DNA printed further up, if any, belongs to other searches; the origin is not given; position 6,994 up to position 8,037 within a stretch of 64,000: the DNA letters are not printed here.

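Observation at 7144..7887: NaChBac-like voltage-gated channel with a TLDGW selectivity filter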

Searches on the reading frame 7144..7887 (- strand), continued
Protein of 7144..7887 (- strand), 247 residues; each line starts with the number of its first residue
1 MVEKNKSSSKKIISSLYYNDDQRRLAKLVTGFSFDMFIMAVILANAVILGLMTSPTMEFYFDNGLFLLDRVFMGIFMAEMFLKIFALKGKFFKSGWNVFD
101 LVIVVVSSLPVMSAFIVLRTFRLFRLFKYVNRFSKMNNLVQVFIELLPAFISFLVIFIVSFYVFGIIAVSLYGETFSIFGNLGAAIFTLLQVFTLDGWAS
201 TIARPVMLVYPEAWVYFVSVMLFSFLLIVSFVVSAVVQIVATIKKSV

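Call 38: fold_search(model_id=the predicted structure, library=pdb)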
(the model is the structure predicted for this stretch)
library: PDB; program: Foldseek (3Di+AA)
matches with E <= 10: 473; with E <= 0.001: 146
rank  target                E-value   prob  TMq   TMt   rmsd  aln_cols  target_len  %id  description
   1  8dj0                  2.8e-11  1.00  0.70  0.72   4.4       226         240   34  Crystal structure of NavAb L123T as a basis for the human Nav1.7 Inherited Erythromelalgia I848T mutation (released 2023-04-12)
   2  9uc1                  3.1e-11  1.00  0.73  0.78   4.1       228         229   34  Crystal structure of voltage-gated sodium channel NavAb N49K/S178T mutant (released 2026-02-18)
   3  9uc2                  3.3e-11  1.00  0.73  0.78   4.1       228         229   34  Crystal structure of voltage-gated sodium channel NavAb N49K/S178A mutant (released 2026-02-18)
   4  5klb_A                3.5e-11  1.00  0.70  0.65   4.4       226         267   34  Crystal structure of the CavAb voltage-gated calcium channel(wild-type, 2.7A) (released 2016-08-31)
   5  6p6y                  3.6e-11  1.00  0.70  0.71   4.5       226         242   34  Crystal structure of voltage-gated sodium channel NavAb V100C/Q150C disulfide crosslinked mutant in the activated state (released 2019-08-14)
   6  6c1m_A                4.0e-11  1.00  0.70  0.75   4.0       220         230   34  NavAb NormoPP mutant (released 2018-05-16)
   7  8div                  4.0e-11  1.00  0.71  0.72   4.4       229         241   33  Crystal structure of NavAb I22V as a basis for the human Nav1.7 Inherited Erythromelalgia I136V mutation (released 2023-10-25)
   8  6c1k_A                4.2e-11  1.00  0.70  0.77   4.0       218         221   34  HypoPP mutant with ligand1 (released 2018-05-16)
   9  3rw0_A                4.2e-11  1.00  0.69  0.76   4.1       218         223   35  Crystal structure of the NavAb voltage-gated sodium channel (Met221Cys, 2.95 A) (released 2011-07-13)
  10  8diy                  4.7e-11  1.00  0.71  0.72   4.3       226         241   34  Crystal structure of NavAb L101S as a basis for the human Nav1.7 Inherited Erythromelalgia F216S mutation (released 2023-10-25)
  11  8dj1                  6.0e-11  1.00  0.72  0.74   4.3       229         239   34  Crystal structure of NavAb V126T as a basis for the human Nav1.7 Inherited Erythromelalgia S241T mutation (released 2023-04-12)
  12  5kls_A                6.6e-11  1.00  0.68  0.75   4.2       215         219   36  Structure of CavAb in complex with Br-dihydropyridine derivative UK-59811 (released 2016-08-31)
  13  6c1m_B                7.0e-11  1.00  0.71  0.77   4.0       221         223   34  NavAb NormoPP mutant (released 2018-05-16)
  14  3rvy_A                9.9e-11  1.00  0.69  0.77   4.1       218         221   35  Crystal structure of the NavAb voltage-gated sodium channel (Ile217Cys, 2.7 A) (released 2011-07-13)
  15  6mvy_A                1.0e-10  1.00  0.72  0.79   3.5       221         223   35  NavAb voltage-gated sodium channel, residues 1-226, crystallized in the presence of Class 1B Anti-arrhythmic drug Lido (released 2018-12-05)
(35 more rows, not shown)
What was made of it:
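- Foldseek finds NavAb, CavAb and NavMs with probability 1.0 (call 38).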

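Call 39: search_solved_structures(query=P0136, max_evalue=1e-20, show_alignments=1)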
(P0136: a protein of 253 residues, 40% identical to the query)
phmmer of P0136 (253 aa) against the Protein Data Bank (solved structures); distinct sequences matched with E-value up to 1e-20: 89 (the best 60 are shown).
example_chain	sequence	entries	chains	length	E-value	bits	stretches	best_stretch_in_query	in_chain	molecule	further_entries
6sx5_A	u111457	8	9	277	3.5e-42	148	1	6-221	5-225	Ion transport protein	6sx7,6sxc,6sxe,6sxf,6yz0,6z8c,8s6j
6yz2_A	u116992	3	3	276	3.7e-42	147.9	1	6-221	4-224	Ion transport protein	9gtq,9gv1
5hvx_A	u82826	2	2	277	1.3e-41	146.1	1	6-221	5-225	Ion transport protein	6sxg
5hvd_A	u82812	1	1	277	4.2e-41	144.5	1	6-218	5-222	Ion transport protein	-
7mix_A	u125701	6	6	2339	1.2e-36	129.9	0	10-187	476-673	Voltage-dependent N-type calcium channel subunit alpha-1B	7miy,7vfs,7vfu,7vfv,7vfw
8x90_A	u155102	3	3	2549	2.4e-36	128.9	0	9-184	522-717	Voltage-dependent P/Q-type calcium channel subunit alpha-1A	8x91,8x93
6keb_A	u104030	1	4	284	1.5e-35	126.3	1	9-237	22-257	Ion transport protein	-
5klb_A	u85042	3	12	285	1.5e-35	126.3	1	9-237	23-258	Ion transport protein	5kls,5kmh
6juh_A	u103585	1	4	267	1.7e-35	126.1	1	9-237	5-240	Ion transport protein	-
6ke5_A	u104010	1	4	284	2.3e-34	122.4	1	9-237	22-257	Ion transport protein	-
5klg_A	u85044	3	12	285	2.3e-34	122.4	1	9-237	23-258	Ion transport protein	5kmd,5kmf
3rw0_A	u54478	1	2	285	2.4e-34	122.4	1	9-237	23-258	Ion transport protein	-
4ekw_A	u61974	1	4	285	2.6e-34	122.2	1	9-237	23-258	Ion transport protein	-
5yub_A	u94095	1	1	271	3.2e-34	122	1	9-237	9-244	Ion transport protein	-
5yua_A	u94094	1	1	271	3.2e-34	121.9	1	9-237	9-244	Ion transport protein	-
6kzp_A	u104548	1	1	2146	5e-33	118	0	10-217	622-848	Voltage-dependent T-type calcium channel subunit alpha-1G,Voltage-dependent T-type calcium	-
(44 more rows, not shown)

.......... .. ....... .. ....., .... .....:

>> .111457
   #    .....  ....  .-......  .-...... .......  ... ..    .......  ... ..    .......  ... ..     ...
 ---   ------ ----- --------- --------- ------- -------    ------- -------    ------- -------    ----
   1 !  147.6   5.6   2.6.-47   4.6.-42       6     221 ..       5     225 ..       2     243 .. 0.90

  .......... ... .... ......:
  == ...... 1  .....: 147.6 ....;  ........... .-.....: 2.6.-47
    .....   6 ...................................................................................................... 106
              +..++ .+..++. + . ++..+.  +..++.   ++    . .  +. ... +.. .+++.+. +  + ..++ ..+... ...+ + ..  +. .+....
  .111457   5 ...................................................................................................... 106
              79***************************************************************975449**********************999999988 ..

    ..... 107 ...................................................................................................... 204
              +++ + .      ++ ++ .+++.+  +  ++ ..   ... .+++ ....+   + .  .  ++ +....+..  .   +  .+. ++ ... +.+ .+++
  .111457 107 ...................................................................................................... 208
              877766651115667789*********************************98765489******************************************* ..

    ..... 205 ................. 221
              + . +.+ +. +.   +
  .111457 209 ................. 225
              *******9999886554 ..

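Call 50: find_related_loci(query=A2, collection=metagenome_contigs, flank=4000)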
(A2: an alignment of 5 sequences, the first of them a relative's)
Query A2 (259 aa) in metagenome_contigs; peptide patterns used: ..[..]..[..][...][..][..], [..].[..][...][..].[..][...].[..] (x = any residue, [..] = any of these).
600 stretches matched a pattern (row limit reached: there are more); 519 encode a relative of the query (tblastn E <= 1e-3); the best 80 are kept; 80 distinct loci.
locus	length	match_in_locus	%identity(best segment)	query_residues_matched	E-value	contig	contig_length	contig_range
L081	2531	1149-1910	44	4-259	1e-65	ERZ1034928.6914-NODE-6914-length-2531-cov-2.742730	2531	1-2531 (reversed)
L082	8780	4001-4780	44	4-259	1e-63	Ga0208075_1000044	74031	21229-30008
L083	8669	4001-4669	49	4-226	1e-62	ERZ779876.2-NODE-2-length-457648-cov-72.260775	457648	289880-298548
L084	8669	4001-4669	49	4-226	1e-62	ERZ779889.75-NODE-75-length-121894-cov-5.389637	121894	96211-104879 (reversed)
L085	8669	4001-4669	49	4-226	6e-62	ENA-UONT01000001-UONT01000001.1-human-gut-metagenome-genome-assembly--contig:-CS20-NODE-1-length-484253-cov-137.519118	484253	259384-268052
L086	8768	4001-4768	43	8-259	2e-61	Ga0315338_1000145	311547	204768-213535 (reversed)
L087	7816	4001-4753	45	5-258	1e-61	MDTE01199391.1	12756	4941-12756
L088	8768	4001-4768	39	1-255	4e-61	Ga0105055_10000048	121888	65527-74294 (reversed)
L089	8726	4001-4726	42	4-253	1e-60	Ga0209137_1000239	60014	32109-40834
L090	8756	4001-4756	40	7-257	4e-60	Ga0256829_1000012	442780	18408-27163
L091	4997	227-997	42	6-258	7e-60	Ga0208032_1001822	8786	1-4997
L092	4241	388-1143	42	5-256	2e-59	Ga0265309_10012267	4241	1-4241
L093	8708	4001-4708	42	21-255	1e-58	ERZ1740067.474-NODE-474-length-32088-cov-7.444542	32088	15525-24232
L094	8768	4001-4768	39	5-259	2e-58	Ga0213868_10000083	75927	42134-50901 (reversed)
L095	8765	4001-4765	41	8-258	3e-58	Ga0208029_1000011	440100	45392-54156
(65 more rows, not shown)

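Call 53: search_protein_families(library=ncbifam, proteins=[window:7147-7887:-], max_evalue=0.01)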
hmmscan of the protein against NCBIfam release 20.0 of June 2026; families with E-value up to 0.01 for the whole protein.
window:7147-7887:- (247 aa): 0 families
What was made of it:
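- Tried and rejected: NCBIfam: the scan of the channel and the peptidase found no model (call 53).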
